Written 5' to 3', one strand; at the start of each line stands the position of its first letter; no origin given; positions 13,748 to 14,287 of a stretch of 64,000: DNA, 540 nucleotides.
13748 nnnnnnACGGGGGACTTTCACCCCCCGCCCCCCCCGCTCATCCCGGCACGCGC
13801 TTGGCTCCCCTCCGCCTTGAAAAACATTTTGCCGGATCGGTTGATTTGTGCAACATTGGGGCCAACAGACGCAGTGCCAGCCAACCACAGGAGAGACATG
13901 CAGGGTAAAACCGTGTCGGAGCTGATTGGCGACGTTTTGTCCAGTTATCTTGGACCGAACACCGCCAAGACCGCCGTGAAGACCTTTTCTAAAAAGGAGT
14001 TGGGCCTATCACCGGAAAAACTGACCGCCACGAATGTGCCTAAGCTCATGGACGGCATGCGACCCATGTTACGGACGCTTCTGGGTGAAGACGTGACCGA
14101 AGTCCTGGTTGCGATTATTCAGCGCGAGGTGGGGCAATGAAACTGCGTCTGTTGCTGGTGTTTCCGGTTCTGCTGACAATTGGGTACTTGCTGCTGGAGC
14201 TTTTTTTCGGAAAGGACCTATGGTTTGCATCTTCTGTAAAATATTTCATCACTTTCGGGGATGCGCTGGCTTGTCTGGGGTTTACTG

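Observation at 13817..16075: Tandemly duplicated two-gene cassette: invariant 80-aa protein + diverging 8-TM membrane protein, downstream of a thioesterase-ABC exporter operon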

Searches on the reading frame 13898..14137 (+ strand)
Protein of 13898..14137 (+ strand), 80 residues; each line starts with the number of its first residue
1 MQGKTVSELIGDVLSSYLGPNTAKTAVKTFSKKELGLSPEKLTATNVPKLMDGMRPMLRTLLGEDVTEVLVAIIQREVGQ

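Call 4: search_protein_families(library=pfam, proteins=[window:13898-14137:+], max_evalue=0.1)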
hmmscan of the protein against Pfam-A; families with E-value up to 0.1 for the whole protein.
window:13898-14137:+ (80 aa): 0 families

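Call 5: search_protein_families(library=ncbifam, proteins=[window:13898-14137:+], max_evalue=0.1)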
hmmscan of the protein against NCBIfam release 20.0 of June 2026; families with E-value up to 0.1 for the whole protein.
window:13898-14137:+ (80 aa): 1 family
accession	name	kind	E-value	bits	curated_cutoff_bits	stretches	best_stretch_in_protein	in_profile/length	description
NF006114.0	PRK08263.1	subfamily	0.057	12.6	290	1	29-76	210-256/280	short chain dehydrogenase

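Call 6: find_homologous_proteins(query=window:13898-14137:+, max_evalue=0.01)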
Query window:13898-14137:+ (80 aa): 16 proteins with E <= 0.01 among 23 candidates.
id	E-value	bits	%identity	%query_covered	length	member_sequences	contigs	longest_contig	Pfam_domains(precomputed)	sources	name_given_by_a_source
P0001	1.5e-42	160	100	100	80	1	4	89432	-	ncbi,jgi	jgi:hypothetical protein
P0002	7.3e-25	104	100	68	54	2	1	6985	-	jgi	jgi:hypothetical protein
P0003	6.7e-20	88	64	91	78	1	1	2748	-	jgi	jgi:hypothetical protein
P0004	3.6e-13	67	45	91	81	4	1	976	-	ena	-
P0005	1.2e-12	65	45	98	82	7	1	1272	-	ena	-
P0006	1.7e-12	65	48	94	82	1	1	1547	-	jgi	jgi:hypothetical protein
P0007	2.0e-12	65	48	91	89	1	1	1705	-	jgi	jgi:hypothetical protein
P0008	2.7e-12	64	47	95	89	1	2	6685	-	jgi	jgi:hypothetical protein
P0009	4.1e-12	64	46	95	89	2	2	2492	-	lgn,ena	-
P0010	4.6e-12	63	43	96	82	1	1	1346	-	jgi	jgi:hypothetical protein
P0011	5.3e-12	63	45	98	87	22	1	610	-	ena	-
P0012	6.7e-12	63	45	98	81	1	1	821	-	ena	-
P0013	1.2e-11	62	44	96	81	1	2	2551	-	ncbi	-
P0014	1.8e-11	62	44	98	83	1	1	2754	-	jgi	jgi:hypothetical protein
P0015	1.9e-11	62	43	95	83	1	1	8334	-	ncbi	-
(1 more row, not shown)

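Call 22: find_encoding_contigs(protein=P0001, flank=10000, max_places=6)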
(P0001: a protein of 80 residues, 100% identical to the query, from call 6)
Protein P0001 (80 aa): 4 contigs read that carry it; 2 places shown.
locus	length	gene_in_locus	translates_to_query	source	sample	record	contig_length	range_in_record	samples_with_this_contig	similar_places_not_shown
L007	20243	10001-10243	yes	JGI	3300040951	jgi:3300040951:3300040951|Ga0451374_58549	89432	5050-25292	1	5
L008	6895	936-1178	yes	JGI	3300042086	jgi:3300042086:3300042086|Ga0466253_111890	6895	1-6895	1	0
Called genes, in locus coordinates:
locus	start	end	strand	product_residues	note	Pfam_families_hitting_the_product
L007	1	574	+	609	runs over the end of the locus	PF09587:PGA_cap, PF13406:SLT_2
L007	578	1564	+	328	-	PF01926:MMR_HSR1, PF02421:FeoB_N (weak), PF02824:TGS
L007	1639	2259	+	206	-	PF14493:HTH_40 (faint), PF07638:Sigma70_ECF (weak), PF04542:Sigma70_r2, PF08281:Sigma70_r4_2, PF00196:GerE, PF04545:Sigma70_r4, PF22233:PhyR_sigma-like (weak)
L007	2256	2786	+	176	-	-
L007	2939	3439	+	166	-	PF13801:Metal_resist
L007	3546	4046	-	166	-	-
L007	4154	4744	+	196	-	-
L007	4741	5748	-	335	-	PF00072:Response_reg (weak), PF00990:GGDEF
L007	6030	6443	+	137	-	PF03061:4HBT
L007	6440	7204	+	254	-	PF00005:ABC_tran, PF13304:AAA_21 (weak)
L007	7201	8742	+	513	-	PF12679:ABC2_membrane_2, PF12698:ABC2_membrane_3, PF12730:ABC2_membrane_4 (weak)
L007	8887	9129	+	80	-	-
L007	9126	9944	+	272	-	-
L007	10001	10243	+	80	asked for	-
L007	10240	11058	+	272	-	-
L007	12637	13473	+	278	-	PF02517:Rce1-like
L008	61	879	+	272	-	-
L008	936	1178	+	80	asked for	-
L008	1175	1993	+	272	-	-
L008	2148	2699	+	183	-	PF00300:His_Phos_1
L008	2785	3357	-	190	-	PF05099:TerB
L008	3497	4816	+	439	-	PF05222:AlaDh_PNT_N, PF01262:AlaDh_PNT_C (faint)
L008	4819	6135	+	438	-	PF01488:Shikimate_DH, PF03435:Sacchrp_dh_NADP, PF03446:NAD_binding_2 (faint), PF13460:NAD_binding_10 (weak), PF16653:Sacchrp_dh_C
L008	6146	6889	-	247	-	PF00072:Response_reg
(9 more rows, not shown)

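Call 23: find_encoding_contigs(protein=P0015, flank=8000, max_places=3)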
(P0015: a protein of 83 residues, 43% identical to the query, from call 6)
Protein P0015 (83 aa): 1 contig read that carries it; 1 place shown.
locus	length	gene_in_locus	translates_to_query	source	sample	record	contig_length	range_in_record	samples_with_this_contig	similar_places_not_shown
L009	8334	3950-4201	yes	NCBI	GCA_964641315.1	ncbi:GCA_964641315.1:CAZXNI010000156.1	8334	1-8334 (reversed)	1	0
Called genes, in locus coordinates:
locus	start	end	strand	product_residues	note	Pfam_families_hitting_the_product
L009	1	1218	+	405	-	?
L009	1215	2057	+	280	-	-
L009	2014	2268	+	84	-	PF05402:PqqD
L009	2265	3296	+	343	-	PF04055:Radical_SAM, PF13186:SPASM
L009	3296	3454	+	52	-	-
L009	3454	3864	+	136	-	-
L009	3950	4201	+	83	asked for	-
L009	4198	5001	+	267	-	-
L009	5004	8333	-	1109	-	?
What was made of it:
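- One homologous pair (L009) follows a radical-SAM/SPASM/PqqD cluster (call 23).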

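Call 24: find_encoding_contigs(protein=P0008, flank=8000, max_places=3)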
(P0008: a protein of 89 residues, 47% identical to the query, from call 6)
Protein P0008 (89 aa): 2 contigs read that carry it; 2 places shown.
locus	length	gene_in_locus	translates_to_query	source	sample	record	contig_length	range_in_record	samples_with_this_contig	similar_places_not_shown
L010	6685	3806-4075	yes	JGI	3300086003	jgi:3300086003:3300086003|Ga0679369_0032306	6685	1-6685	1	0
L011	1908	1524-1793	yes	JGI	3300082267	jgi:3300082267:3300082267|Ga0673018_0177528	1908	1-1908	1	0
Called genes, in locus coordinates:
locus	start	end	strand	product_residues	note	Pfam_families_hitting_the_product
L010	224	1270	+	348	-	PF25917:BSH_RND, PF25919:BSH_CusB (weak), PF25973:BSH_CzcB (faint), PF25954:Beta-barrel_RND_2 (faint), PF25963:Beta-barrel_AAEA (weak)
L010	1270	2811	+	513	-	PF00083:Sugar_tr (weak), PF07690:MFS_1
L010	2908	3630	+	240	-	PF07993:NAD_binding_4 (faint), PF13460:NAD_binding_10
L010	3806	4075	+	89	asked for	-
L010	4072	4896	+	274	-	-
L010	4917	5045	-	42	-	-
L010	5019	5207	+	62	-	-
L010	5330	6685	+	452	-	?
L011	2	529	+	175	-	?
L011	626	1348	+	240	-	PF07993:NAD_binding_4 (faint), PF13460:NAD_binding_10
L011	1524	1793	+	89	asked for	-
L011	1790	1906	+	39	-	?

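Call 30: predict_structure(alignment_id=A3)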
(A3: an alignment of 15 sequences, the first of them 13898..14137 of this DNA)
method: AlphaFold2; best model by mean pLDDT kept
length: 80 residues; sequences in the alignment: 15
mean_pLDDT: 93.5   pTM: 0.80
mean pLDDT of the five models: 93.5, 92.9, 92.3, 91.9, 91.4
residues with pLDDT >= 90: 74; 70-90: 4; 50-70: 1; < 50: 1
segments of 3 or more residues with pLDDT < 50: none
pLDDT, mean of each block of 10 residues (from residue 1): 84 95 96 96 95 96 96 91
secondary structure, 60 per line:
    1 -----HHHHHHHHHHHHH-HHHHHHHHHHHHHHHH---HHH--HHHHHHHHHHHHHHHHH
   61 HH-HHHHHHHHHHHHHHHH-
elements in order: H6-18 H20-35 H44-62 H64-79
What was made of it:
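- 13898..14140 (+): Small gene copy 1 (S1): 80-aa cytoplasmic four-helix protein, STAC-like. AlphaFold2 pLDDT 93.5, helices 6-18, 20-35, 44-62, 64-79 (call 30).
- On STAC domain (SLC5 and TCST-Associated Component): AlphaFold2 model, pLDDT 93.5: helices 6-18/20-35, loop 36-43, helices 44-62/64-79 (call 30).
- The confident model shows two helical hairpins joined by an 8-residue loop (call 30).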

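Call 32: search_protein_representatives(alignment_id=A3)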
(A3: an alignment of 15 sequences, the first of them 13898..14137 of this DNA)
Query: 15 sequences, 82 profile positions. Proteins with E-value up to 0.001 (for the whole library): 181; up to 1e-10: 87; up to 1e-30: 1. The best 150 are listed.
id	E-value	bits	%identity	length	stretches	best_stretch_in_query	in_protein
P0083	1.5e-36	140.2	-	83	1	3-81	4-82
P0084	3.0e-24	100.8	-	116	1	4-79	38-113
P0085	1.9e-23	98.2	-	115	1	4-79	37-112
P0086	2.7e-23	97.7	-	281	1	7-80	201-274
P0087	6.6e-23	96.4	-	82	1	5-79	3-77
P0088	8.2e-23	96.1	-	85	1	6-80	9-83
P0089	1.9e-22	94.9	-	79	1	9-80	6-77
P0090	2.6e-22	94.5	-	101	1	3-79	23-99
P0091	2.9e-22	94.4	-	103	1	5-79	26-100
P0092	1.1e-21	92.5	-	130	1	5-81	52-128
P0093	4.8e-21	90.5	-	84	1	6-80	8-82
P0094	1.6e-20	88.8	-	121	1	5-77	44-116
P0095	2.0e-20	88.5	-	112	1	5-79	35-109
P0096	6.2e-20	86.9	-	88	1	4-80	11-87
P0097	1.1e-19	86.2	-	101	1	3-79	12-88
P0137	2.5e-14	69.0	-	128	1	19-79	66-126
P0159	3.2e-11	59.0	-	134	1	13-66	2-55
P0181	2.5e-09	52.9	-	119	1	11-73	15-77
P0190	4.4e-08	48.9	-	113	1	7-79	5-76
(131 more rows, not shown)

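Call 44: search_solved_structures(query=A3, max_evalue=10, show_alignments=4)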
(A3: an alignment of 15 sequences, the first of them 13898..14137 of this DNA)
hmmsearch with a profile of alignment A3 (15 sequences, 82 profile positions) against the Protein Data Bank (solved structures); distinct sequences matched with E-value up to 10: 10.
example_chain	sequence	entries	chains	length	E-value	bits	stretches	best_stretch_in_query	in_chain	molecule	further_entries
4mij_A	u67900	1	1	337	0.33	14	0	27-62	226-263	TRAP dicarboxylate transporter, DctP subunit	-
4mhf_A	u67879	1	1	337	0.33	14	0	27-62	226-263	TRAP dicarboxylate transporter, DctP subunit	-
2o2c_A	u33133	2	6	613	0.65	13.1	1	18-39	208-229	Glucose-6-phosphate isomerase, glycosomal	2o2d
8caw_A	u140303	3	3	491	1.1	12.3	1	4-41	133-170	Agrocinopine utilization periplasmic binding protein AccA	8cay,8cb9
8c6u_A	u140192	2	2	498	1.1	12.3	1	4-41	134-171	Agrocinopine utilization periplasmic binding protein AccA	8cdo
8c6r_A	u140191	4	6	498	1.1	12.3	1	4-41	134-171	Agrocinopine utilization periplasmic binding protein AccA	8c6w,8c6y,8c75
6wpi_A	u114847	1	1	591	1.4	12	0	42-67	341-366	Nucleolar protein 9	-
5wty_B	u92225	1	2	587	1.7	11.8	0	42-67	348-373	Nucleolar protein 9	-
5svd_A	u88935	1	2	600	1.7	11.8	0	42-67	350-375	Nucleolar protein 9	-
6q6e_A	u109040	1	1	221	9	9.4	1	27-69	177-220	Condensin complex subunit 2,Structural maintenance of chromosomes protein,Structural maint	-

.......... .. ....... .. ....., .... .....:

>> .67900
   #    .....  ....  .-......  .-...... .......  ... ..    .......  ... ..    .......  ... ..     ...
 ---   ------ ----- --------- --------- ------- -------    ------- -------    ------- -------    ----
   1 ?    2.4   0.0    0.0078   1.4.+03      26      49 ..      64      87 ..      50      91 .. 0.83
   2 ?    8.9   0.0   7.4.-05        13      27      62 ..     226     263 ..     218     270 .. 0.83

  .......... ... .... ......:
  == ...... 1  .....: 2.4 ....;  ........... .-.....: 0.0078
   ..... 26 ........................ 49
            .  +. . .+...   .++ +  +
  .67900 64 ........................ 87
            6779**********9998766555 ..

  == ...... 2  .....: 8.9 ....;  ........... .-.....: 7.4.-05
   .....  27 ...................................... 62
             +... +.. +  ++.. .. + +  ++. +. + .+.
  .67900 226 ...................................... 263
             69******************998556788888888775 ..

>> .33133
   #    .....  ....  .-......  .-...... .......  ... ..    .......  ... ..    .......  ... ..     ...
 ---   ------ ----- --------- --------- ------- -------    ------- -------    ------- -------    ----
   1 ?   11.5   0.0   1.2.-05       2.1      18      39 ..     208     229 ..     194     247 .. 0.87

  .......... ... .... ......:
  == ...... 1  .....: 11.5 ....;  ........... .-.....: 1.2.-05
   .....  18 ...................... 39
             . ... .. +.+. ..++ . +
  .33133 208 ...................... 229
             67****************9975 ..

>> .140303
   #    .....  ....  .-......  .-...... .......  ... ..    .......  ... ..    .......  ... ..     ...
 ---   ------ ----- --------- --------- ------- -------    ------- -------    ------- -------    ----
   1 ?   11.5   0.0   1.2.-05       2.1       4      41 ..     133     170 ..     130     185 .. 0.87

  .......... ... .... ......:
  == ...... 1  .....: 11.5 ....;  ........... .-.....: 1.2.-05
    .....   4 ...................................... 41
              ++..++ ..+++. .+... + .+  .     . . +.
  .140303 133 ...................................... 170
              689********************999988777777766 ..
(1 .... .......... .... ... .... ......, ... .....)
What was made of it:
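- Tried and rejected: A profile of S against PDB sequences gave no STAC hit (call 44).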

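Call 49: search_protein_families(library=pfam, proteins=[P0086, P0092, P0159, P0137, P0094, P0084, P0181, P0190], max_evalue=0.1)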
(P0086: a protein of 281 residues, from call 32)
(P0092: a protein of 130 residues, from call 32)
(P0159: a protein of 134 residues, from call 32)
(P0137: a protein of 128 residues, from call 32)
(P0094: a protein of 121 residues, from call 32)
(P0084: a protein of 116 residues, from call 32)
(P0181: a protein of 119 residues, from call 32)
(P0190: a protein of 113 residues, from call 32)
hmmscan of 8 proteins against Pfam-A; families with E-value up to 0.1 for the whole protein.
P0086 (281 aa): 2 families
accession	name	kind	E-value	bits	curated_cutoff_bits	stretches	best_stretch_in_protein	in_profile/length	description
PF00069.31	Pkinase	-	4.7e-14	52.9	31.7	1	5-118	135-254/263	Protein kinase domain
PF07714.23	PK_Tyr_Ser-Thr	-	3.3e-10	40.1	23.1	1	5-116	139-249/258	Protein tyrosine and serine/threonine kinase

P0092 (130 aa): 0 families

P0159 (134 aa): 0 families

P0137 (128 aa): 1 family
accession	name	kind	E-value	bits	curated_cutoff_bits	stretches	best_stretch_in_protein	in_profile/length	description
PF06050.19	HGD-D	-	0.00035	20.7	28.4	1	34-71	1-38/342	2-hydroxyglutaryl-CoA dehydratase, D-component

P0094 (121 aa): 1 family
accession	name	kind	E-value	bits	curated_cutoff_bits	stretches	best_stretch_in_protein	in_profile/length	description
PF11248.13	DUF3046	-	0.012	16.4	25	1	50-89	5-45/62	Protein of unknown function (DUF3046)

P0084 (116 aa): 0 families

P0181 (119 aa): 0 families

P0190 (113 aa): 0 families
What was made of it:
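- A fusion to a Ser/Thr kinase exists (call 49).
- Tried and rejected: An exhaustive profile search of 1.84 billion representatives found 181 relatives; of the best 150 listed, all are small stand-alone proteins or short fragments except one kinase fusion (calls 32, 49).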

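Call 54: find_related_loci(query=A3, collection=genome_contigs, flank=8000)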
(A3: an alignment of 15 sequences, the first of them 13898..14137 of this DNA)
Query A3 (80 aa) in genome_contigs; peptide patterns used: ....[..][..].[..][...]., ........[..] (x = any residue, [..] = any of these).
54 stretches matched a pattern; 31 encode a relative of the query (tblastn E <= 1e-3); 31 distinct loci.
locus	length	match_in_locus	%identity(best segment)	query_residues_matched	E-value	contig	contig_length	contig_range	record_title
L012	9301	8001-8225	49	4-78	1e-21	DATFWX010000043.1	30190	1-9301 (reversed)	MAG TPA_asm: Polyangia bacterium isolate SMAG_U9502 k141_115625, whole genome shotgun sequence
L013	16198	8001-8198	56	5-70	2e-20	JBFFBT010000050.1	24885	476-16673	MAG: Myxococcota bacterium isolate Mix_mud12.2021.10.11 k141_686425_length_24885_cov_8.0000, whole genome shotgun sequen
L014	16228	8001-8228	46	4-79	2e-20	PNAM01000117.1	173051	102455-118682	MAG: Myxococcales bacterium isolate palsa_1104 73.20110800_P1D.52_contig_2354, whole genome shotgun sequence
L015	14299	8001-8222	50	6-79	2e-19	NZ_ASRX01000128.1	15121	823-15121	Chondromyces apiculatus DSM 436 contig128, whole genome shotgun sequence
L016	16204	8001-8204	47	5-72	6e-19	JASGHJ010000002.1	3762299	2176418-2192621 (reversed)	MAG: Anaeromyxobacteraceae bacterium isolate 5N017 JMF-2111-06-0005.ont.bin.17_1, whole genome shotgun sequence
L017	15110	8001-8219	44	7-79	8e-19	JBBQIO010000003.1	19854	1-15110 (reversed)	MAG: Polyangia bacterium isolate Co_metawrap_805 Cmw_805_k141_11346213_length_19854_cov_6.0000, whole genome shotgun seq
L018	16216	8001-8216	43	8-79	3e-18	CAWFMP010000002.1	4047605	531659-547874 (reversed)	MAG: uncultured delta proteobacterium isolate MFD06435.bin.2.192 genome assembly, contig: contig_19846, whole genome sho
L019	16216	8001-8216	44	7-78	3e-18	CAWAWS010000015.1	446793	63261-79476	MAG: uncultured delta proteobacterium isolate MFD04540.bin.2.104 genome assembly, contig: contig_23266, whole genome sho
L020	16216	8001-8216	43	7-78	2e-17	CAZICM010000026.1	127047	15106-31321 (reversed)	MAG TPA_asm: uncultured Polyangiaceae bacterium isolate binchicken_co16_258 genome assembly, contig: NODE_211_length_127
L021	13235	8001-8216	40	8-79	4e-17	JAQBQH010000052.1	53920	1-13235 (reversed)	MAG: Myxococcales bacterium isolate RYN_368 scaffold_4131895, whole genome shotgun sequence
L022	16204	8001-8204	47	5-72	3e-17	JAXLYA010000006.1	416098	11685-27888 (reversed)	MAG: Anaeromyxobacter sp. isolate STL-MYX1 C1.7.fa-6, whole genome shotgun sequence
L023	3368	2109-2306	47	14-79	5e-17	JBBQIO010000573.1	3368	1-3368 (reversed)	MAG: Polyangia bacterium isolate Co_metawrap_805 Cmw_805_k141_11859190_length_3368_cov_6.0000, whole genome shotgun sequ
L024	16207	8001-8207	45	3-71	1e-16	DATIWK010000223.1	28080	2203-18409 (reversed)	MAG TPA_asm: Anaeromyxobacteraceae bacterium isolate SMAG_U15221 k141_2752237, whole genome shotgun sequence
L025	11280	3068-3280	44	8-78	1e-16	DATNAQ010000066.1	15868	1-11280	MAG TPA_asm: Polyangia bacterium isolate SMAG_U11165 k141_3078034, whole genome shotgun sequence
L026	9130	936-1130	49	14-78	2e-16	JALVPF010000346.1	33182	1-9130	MAG: Myxococcales bacterium isolate A3_metabat1_scaf2bin.099 A3_NODE_374_length_33182_cov_2.255604, whole genome shotgun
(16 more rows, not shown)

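Call 59: list_cluster_members(proteins=[P0001, P0017, P0018, P0015, P0013, P0039, P0069])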
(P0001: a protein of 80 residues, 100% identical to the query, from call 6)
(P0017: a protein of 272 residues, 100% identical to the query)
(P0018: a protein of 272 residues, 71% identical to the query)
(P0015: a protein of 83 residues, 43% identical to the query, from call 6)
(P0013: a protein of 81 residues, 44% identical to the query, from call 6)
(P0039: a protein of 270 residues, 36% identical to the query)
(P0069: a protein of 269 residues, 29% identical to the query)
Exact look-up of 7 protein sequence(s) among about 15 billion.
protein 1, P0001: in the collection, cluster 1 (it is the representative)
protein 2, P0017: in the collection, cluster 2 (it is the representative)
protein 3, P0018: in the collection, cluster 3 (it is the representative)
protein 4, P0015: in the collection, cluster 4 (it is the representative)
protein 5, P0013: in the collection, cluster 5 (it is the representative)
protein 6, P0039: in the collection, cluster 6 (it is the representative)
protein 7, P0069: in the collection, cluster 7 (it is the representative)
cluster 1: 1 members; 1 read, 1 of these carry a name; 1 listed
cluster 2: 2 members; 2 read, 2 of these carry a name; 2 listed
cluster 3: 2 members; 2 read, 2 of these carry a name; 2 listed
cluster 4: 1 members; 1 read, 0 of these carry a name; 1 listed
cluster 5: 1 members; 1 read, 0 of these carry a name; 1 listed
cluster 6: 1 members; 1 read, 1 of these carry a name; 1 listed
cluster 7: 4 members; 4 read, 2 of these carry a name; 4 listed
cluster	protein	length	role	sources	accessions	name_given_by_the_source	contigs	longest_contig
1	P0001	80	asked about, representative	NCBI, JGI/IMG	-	hypothetical protein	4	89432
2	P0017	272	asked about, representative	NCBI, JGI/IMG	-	hypothetical protein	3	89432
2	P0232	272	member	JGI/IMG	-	hypothetical protein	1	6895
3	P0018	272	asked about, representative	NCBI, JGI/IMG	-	hypothetical protein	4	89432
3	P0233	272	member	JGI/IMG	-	hypothetical protein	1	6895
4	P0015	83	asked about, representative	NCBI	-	-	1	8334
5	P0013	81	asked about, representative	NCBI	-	-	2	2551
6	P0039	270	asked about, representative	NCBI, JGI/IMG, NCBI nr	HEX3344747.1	MAG TPA: hypothetical protein VHS09_09255 [Polyangiaceae bacterium] | hypothetical protein | hypothetical protein [Polyangiaceae bacterium]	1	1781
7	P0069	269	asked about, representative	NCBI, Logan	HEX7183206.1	MAG TPA: hypothetical protein VF756_15305 [Thermoanaerobaculia bacterium]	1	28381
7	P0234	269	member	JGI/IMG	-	hypothetical protein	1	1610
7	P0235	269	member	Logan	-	-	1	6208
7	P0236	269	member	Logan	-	-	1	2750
